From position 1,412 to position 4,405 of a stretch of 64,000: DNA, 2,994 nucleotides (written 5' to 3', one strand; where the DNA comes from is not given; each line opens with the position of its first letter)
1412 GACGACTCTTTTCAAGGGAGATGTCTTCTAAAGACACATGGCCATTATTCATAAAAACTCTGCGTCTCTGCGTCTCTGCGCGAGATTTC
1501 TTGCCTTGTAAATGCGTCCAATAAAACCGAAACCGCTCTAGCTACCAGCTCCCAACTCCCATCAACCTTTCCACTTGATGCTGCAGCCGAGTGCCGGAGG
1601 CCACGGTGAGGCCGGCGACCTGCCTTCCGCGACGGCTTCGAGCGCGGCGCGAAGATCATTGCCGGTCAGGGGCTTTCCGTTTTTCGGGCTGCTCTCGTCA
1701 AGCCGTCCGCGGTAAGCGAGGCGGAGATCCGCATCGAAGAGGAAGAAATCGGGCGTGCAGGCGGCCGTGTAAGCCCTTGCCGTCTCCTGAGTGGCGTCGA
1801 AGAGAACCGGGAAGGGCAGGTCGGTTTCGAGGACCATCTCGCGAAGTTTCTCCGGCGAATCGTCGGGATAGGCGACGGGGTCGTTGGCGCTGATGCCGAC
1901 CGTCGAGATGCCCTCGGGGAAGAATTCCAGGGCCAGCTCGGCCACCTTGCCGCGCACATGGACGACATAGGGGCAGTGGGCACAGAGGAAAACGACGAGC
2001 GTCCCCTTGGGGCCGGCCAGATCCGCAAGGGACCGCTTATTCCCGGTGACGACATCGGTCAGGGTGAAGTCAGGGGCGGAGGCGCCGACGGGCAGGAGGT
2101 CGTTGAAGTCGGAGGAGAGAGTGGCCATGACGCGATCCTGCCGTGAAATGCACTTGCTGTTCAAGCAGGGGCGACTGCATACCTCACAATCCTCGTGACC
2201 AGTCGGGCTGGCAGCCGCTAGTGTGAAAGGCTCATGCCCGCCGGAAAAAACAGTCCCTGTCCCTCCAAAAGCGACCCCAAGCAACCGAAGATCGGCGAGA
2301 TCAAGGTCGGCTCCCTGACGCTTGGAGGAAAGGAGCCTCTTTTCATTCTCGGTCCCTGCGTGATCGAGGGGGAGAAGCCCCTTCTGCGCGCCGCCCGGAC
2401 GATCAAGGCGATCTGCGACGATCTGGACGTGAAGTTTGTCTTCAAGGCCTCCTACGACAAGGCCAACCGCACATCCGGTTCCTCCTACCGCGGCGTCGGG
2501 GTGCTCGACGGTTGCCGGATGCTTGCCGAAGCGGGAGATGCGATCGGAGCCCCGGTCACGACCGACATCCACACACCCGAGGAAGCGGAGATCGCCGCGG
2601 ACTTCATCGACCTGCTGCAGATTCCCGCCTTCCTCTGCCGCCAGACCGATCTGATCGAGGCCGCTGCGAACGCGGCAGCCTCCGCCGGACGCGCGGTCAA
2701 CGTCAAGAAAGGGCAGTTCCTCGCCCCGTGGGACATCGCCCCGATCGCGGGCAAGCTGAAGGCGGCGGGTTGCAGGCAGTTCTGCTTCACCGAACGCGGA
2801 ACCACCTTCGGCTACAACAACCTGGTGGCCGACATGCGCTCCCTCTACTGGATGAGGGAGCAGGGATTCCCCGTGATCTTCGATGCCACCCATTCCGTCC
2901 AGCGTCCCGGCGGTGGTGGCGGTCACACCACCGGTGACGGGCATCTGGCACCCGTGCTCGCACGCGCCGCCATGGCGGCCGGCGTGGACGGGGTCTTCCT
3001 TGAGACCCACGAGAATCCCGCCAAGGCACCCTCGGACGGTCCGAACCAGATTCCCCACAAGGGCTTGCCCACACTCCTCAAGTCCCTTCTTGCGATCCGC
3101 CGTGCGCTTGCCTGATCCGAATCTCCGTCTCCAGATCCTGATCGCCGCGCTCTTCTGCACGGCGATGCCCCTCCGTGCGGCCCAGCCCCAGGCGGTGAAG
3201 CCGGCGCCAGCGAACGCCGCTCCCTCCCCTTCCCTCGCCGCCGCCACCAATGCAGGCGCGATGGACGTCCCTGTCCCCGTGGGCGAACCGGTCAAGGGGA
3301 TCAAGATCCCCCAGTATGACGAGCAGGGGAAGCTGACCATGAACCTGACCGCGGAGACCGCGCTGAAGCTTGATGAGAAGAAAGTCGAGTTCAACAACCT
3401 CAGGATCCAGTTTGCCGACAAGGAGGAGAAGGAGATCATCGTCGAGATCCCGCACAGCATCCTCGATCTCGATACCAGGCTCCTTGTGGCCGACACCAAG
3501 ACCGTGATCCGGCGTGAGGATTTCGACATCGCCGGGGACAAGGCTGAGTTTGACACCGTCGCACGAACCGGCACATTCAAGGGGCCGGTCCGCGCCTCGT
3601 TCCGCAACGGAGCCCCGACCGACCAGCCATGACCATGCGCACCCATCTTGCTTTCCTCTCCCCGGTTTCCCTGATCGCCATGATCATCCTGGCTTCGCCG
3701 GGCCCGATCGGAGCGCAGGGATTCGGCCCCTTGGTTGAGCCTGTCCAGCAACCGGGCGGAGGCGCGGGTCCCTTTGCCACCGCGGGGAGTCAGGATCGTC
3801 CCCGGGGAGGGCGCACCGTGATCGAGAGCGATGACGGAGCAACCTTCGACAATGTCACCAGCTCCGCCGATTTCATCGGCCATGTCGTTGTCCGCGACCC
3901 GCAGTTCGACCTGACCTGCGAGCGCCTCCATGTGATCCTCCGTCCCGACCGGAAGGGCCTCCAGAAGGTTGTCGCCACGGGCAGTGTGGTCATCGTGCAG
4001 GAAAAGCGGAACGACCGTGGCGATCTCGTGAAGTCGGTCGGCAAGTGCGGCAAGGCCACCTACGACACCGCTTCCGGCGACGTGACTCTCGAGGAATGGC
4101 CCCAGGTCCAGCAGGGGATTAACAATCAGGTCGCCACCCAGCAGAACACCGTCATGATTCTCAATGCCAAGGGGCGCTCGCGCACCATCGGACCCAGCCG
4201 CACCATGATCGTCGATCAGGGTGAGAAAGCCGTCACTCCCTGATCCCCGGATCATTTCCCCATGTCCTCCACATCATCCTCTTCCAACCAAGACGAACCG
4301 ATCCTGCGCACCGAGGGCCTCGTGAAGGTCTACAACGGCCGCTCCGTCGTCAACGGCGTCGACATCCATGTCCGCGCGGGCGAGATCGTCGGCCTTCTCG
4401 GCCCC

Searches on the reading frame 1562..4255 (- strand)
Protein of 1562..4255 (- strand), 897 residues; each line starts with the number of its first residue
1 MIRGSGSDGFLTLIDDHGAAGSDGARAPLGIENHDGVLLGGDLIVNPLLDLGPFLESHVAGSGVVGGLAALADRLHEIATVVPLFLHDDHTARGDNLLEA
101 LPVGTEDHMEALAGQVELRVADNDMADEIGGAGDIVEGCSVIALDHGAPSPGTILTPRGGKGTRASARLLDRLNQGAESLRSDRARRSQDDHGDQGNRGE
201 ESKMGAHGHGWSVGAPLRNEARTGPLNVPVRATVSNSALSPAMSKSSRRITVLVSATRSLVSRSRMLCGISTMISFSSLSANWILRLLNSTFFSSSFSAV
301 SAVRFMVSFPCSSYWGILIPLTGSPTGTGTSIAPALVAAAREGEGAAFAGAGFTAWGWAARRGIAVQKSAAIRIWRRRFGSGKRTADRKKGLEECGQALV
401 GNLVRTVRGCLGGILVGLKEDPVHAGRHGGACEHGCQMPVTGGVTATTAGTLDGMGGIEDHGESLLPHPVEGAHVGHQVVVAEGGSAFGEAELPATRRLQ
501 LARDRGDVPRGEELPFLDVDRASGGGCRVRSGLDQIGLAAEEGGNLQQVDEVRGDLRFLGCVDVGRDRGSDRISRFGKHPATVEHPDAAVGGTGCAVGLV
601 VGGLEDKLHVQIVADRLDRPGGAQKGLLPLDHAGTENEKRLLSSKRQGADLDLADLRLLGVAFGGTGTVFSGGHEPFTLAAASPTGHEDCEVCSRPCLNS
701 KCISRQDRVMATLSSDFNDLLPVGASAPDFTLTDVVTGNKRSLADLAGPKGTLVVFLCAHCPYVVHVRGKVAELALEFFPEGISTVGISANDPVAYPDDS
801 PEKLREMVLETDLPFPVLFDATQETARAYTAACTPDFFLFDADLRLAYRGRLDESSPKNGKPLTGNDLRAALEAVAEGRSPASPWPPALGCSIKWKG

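Call 21: search_protein_families(library=ncbifam, proteins=[window:1562-4255:-], max_evalue=0.00001)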
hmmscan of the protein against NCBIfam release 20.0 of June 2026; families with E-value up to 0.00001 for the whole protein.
window:1562-4255:- (897 aa): 1 family
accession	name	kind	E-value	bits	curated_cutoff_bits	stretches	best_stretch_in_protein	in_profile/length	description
NF002854.0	PRK03147.1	subfamily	6.7e-07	29.4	170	1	719-843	34-149/176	thiol-disulfide oxidoreductase ResA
